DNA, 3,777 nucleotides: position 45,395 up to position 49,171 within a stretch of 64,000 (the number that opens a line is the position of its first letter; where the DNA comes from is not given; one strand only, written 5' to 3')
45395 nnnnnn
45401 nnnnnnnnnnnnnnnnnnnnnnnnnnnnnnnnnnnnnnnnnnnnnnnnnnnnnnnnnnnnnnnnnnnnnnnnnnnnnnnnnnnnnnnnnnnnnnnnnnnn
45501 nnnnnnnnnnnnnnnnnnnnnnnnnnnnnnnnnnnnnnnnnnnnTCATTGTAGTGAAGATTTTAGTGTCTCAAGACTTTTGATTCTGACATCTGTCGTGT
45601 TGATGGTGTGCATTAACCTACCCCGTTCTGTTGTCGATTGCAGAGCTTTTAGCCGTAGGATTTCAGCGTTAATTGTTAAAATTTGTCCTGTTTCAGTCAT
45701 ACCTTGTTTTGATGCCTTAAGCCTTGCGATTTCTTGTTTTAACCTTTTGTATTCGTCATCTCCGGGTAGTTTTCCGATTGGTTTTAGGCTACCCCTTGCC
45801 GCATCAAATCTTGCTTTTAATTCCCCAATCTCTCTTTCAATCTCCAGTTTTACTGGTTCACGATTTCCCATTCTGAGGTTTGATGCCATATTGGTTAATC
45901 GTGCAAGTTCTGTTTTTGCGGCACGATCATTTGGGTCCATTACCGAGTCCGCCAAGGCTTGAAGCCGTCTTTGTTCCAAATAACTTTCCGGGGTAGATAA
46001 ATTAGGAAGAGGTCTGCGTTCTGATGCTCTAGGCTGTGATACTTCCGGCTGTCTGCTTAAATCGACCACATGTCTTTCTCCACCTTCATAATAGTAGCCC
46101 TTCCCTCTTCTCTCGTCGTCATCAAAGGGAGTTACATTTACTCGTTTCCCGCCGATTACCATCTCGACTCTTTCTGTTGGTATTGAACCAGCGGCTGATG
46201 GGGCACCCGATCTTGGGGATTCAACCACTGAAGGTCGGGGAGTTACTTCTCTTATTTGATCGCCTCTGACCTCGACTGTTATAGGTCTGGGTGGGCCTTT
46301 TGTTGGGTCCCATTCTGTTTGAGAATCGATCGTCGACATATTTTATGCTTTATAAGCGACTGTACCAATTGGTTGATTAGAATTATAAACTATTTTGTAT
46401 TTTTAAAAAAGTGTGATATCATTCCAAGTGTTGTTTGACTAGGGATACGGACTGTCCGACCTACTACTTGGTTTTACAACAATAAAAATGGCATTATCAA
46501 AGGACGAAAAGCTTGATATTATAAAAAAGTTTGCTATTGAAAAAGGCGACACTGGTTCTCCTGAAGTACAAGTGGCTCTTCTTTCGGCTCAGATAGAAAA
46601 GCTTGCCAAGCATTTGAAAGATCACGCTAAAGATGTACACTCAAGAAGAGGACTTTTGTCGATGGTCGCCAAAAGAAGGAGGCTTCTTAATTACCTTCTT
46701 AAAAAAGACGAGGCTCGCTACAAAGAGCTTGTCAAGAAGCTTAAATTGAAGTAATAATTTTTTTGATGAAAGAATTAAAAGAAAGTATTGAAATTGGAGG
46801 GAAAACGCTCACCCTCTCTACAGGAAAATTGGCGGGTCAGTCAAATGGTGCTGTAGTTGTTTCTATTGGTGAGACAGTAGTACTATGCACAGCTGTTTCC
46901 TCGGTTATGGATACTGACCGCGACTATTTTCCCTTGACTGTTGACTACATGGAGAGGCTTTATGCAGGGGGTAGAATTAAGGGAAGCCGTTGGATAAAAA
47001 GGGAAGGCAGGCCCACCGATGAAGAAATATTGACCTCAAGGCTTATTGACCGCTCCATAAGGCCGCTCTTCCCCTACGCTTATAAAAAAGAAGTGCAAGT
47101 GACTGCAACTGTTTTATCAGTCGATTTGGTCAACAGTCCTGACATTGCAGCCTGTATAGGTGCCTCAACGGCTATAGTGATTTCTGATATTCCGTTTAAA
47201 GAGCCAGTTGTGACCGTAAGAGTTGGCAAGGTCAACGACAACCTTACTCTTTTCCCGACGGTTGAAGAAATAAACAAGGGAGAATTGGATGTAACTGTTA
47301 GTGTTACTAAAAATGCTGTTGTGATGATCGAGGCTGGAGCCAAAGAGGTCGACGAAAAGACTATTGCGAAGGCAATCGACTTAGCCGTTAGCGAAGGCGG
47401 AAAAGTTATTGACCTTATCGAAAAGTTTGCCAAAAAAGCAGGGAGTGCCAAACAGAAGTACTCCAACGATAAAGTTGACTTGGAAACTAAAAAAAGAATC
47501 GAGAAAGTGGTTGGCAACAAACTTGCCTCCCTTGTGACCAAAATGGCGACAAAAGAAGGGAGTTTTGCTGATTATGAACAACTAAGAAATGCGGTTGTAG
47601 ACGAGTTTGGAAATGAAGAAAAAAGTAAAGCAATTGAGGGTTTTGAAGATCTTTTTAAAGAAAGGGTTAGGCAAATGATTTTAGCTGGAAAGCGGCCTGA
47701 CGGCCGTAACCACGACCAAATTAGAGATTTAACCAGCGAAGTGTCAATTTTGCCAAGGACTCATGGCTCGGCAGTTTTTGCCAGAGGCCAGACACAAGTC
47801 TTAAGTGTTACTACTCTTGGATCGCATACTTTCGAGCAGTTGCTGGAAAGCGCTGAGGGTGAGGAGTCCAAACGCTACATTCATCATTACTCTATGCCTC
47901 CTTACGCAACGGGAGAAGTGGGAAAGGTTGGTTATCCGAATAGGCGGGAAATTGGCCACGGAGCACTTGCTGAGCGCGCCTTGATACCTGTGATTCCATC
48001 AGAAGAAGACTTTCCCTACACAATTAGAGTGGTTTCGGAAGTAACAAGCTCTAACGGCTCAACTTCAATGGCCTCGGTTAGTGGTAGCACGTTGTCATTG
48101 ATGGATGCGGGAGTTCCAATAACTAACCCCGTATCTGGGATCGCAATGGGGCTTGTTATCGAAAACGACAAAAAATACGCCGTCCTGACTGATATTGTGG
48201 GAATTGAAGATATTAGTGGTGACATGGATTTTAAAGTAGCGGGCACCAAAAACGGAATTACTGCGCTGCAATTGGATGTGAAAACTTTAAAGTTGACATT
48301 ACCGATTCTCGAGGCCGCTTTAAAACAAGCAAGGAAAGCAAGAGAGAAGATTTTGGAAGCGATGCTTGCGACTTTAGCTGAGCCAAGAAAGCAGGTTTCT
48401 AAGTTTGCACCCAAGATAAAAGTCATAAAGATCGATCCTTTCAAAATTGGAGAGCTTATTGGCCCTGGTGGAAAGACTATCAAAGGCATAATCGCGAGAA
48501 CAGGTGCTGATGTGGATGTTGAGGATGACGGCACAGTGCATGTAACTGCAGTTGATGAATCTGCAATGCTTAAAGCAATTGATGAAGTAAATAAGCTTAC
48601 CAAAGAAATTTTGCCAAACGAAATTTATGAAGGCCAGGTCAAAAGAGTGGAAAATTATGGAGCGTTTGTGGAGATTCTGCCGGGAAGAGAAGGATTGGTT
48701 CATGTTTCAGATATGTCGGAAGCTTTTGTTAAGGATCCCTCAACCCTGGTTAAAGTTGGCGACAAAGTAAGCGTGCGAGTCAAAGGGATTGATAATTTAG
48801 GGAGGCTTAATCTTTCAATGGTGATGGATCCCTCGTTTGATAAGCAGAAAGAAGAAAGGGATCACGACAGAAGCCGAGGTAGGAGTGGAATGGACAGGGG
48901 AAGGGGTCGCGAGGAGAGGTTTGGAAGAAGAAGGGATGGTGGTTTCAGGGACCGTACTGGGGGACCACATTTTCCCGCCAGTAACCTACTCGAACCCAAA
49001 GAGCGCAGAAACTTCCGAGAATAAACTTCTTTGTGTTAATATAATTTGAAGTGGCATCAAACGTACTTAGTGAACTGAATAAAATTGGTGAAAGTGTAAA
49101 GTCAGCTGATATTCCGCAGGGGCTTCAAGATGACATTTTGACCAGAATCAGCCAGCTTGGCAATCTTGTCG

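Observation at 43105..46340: Higher-GC island of six unrecognisable ORFs interrupting the conserved nusA-infB ... rpsO-pnp neighbourhood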

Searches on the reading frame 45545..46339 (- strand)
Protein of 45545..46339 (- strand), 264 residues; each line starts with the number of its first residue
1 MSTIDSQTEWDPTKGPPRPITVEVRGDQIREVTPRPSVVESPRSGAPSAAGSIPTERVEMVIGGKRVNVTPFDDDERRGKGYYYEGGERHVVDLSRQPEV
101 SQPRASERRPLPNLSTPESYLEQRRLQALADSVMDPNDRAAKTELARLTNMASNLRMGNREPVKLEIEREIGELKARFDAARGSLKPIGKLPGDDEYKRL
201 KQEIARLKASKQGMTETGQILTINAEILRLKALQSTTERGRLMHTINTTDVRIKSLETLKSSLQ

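Call 4: search_protein_families(library=pfam, proteins=[window:45545-46339:-], max_evalue=1)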
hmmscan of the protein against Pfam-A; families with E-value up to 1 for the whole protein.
window:45545-46339:- (264 aa): 4 families
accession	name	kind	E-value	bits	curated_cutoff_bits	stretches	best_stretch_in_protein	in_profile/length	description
PF10473.14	CENP-F_leu_zip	-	0.021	15.3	34.5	1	199-263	49-106/140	Leucine-rich repeats of kinetochore protein Cenp-F/LEK1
PF23991.1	DUF7310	-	0.048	14.6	40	1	123-185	2-60/83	Coiled-coil region of unknown function (DUF7310)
PF23856.1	DUF7219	-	0.1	12.7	27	1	187-215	27-55/61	Family of unknown function (DUF7219)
PF14760.11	Rnk_N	-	0.17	12.8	23.7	0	125-143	12-29/41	Rnk N-terminus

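Call 8: search_protein_families(library=phrogs, proteins=[window:45545-46339:-], max_evalue=0.1)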
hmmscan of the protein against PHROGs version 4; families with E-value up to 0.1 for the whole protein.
window:45545-46339:- (264 aa): 1 family
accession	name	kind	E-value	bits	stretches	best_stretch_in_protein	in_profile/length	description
phrog_77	-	DNA, RNA and nucleotide metabolism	0.0079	15.7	1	145-260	667-769/967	SbcC-like subunit of palindrome specific endonuclease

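Call 9: search_protein_families(library=padloc, proteins=[window:45545-46339:-], max_evalue=0.1)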
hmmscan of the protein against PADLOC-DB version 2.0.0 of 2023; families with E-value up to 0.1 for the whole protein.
window:45545-46339:- (264 aa): 0 families

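Call 10: search_protein_families(library=ncbifam, proteins=[window:45545-46339:-], max_evalue=0.1)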
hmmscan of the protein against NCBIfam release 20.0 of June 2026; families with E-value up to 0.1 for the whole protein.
window:45545-46339:- (264 aa): 0 families

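Call 13: find_homologous_proteins(query=window:45545-46336:-, max_evalue=0.001)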
Query window:45545-46336:- (263 aa): 2 proteins with E <= 0.001 among 1138 candidates.
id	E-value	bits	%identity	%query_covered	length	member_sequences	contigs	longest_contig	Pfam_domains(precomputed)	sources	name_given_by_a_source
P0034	3.0e-138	477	99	86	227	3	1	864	-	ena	-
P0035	3.6e-101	356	64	100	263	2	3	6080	-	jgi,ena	-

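Call 14: find_encoding_contigs(protein=P0035, flank=10000, max_places=6)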
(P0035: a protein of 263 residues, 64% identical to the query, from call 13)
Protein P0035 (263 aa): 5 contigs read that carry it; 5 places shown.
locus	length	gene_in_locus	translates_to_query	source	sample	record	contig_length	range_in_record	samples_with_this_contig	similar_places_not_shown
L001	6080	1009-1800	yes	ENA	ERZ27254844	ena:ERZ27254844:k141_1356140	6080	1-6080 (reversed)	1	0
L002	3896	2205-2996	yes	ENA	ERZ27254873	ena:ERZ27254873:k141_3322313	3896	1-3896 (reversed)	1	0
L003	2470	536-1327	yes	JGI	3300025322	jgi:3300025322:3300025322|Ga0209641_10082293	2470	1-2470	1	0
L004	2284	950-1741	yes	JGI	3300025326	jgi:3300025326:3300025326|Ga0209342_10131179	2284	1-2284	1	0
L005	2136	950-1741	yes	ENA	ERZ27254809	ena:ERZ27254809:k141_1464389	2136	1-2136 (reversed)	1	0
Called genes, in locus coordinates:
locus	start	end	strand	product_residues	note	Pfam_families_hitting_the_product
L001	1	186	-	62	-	?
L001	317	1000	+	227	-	-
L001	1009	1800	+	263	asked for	-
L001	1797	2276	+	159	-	-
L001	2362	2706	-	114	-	-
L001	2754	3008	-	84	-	-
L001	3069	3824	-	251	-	-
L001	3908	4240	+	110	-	-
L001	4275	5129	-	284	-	-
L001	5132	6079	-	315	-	?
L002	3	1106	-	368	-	?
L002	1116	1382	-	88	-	PF00312:Ribosomal_S15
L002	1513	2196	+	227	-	-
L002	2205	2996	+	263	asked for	-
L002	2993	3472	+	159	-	-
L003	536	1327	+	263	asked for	-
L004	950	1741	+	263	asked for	-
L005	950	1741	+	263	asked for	-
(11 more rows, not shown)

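Call 24: search_protein_families(library=pfam, proteins=[L001:317-1000:+], max_evalue=0.1)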
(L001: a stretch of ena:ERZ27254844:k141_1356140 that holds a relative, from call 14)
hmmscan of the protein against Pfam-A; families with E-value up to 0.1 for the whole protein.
L001:317-1000:+ (227 aa): 1 family
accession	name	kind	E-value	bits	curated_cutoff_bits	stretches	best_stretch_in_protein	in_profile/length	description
PF21715.3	CggR_N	-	0.052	13.7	30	0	38-58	4-24/71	CggR N-terminal DNA binding domain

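Call 33: find_related_loci(query=window:45545-46336:-, collection=viral_contigs, flank=8000)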
Query window:45545-46336:- (263 aa) in viral_contigs; peptide patterns used: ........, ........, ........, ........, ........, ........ (x = any residue, [..] = any of these).
5 stretches matched a pattern, but none encodes a relative of the query by tblastn (E <= 1e-3).

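Call 70: search_protein_families(library=padloc, proteins=[L001:317-1000:+], max_evalue=0.1)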
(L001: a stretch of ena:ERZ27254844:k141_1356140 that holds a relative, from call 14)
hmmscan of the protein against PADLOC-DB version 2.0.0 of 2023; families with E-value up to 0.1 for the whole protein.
L001:317-1000:+ (227 aa): 0 families

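Call 93: search_solved_structures(query=window:45548-46339:-, max_evalue=1)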
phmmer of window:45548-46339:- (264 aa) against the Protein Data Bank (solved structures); distinct sequences matched with E-value up to 1: 3.
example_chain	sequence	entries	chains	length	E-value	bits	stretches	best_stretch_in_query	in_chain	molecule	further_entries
3jqh_A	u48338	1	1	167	0.00054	23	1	188-234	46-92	C-type lectin domain family 4 member M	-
9lbm_F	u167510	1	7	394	0.11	15.4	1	149-230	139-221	major capsid protein gp3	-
9ya1_U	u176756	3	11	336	0.73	12.7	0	24-54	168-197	TLAP4 (thioredoxin-like associated protein), TGME49_201760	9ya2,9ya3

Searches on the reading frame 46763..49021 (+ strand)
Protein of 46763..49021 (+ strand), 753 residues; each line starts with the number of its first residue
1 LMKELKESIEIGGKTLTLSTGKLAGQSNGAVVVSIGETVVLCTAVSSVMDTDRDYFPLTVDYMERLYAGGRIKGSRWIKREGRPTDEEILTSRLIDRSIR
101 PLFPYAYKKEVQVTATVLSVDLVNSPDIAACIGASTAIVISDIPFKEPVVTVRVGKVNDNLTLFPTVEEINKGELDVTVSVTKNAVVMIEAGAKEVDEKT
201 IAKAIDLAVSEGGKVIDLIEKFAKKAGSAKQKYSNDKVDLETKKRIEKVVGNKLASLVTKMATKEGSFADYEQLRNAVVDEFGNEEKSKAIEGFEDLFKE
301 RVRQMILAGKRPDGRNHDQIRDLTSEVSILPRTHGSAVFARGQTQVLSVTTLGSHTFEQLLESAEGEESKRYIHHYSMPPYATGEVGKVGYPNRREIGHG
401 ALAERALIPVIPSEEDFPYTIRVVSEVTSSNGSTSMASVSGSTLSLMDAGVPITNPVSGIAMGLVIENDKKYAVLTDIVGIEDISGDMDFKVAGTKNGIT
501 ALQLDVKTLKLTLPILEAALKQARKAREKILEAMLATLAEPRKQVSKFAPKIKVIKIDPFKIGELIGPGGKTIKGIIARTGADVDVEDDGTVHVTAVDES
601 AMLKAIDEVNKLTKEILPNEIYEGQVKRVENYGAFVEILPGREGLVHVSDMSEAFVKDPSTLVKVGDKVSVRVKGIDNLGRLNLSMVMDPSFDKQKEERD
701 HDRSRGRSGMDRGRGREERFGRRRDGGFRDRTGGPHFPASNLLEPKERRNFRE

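Call 19: find_related_loci(query=window:46763-49021:+, collection=genome_contigs, flank=10000)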
Query window:46763-49021:+ (753 aa) in genome_contigs; peptide patterns used: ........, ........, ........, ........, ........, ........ (x = any residue, [..] = any of these).
144 stretches matched a pattern; 4 encode a relative of the query (tblastn E <= 1e-3); 4 distinct loci.
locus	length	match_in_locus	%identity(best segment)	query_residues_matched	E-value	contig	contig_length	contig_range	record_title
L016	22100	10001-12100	61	2-699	0e+0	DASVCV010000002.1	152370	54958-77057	MAG TPA_asm: Patescibacteria group bacterium isolate SMAG_U2016 k141_1196935, whole genome shotgun sequence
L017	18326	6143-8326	59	1-743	0e+0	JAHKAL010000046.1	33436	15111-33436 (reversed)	MAG: Patescibacteria group bacterium isolate Undefined_mixed_planktonic.mb.4 Undefined_mixed_pla.mb.4_k141_818408, whole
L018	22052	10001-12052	43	5-686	3e-171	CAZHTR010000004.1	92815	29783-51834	MAG TPA_asm: uncultured bacterium isolate SRP241326_co1_53 genome assembly, contig: NODE_417_length_92815_cov_29.726714,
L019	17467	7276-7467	41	614-677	6e-10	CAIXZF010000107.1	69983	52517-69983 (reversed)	MAG: uncultured Bacteroidales bacterium isolate Ja_bin-4767 genome assembly, contig: bin-4767:107/117, whole genome shot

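Call 24: search_protein_families(library=pfam, proteins=[L016:9055-9606:-, L018:7758-8096:+, L018:8041-8772:+, L018:8751-9665:+, L016:8201-9034:+, L017:4891-5751:+], max_evalue=0.1)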
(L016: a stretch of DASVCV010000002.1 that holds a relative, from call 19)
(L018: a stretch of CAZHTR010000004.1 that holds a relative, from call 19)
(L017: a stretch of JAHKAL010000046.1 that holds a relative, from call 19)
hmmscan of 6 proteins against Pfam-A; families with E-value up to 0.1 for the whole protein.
L016:9055-9606:- (183 aa): 0 families

L018:7758-8096:+ (112 aa): 1 family
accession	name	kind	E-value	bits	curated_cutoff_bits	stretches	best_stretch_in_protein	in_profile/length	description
PF02033.23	RBFA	-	1.9e-19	70.4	34.7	1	4-109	1-105/105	Ribosome-binding factor A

L018:8041-8772:+ (243 aa): 2 families
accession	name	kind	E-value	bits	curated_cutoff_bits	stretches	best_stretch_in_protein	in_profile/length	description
PF01509.24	TruB_N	-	3e-51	174.1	27.3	1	48-195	3-149/149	TruB family pseudouridylate synthase (N terminal domain)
PF16198.10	TruB_C_2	-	3.3e-05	24.4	29.3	1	196-234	1-39/66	tRNA pseudouridylate synthase B C-terminal domain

L018:8751-9665:+ (304 aa): 3 families
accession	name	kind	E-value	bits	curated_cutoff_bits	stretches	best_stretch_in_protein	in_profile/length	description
PF06574.18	FAD_syn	-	3.9e-42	144.2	27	1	14-163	6-157/158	FAD synthetase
PF01687.23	Flavokinase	-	2.9e-38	131.3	19.6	1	181-303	1-122/124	Riboflavin kinase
PF01467.32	CTP_transf_like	-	8.3e-06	26.5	21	1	18-167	1-132/133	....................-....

L016:8201-9034:+ (277 aa): 0 families

L017:4891-5751:+ (286 aa): 0 families

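Call 70: search_protein_families(library=padloc, proteins=[L016:9055-9606:-], max_evalue=0.1)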
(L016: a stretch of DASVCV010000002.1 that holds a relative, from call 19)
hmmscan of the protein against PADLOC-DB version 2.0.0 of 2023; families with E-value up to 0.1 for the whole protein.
L016:9055-9606:- (183 aa): 1 family
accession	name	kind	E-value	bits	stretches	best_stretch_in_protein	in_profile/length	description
PDLC04039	PD-T4-6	-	0.00063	16.8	1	19-87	380-445/458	-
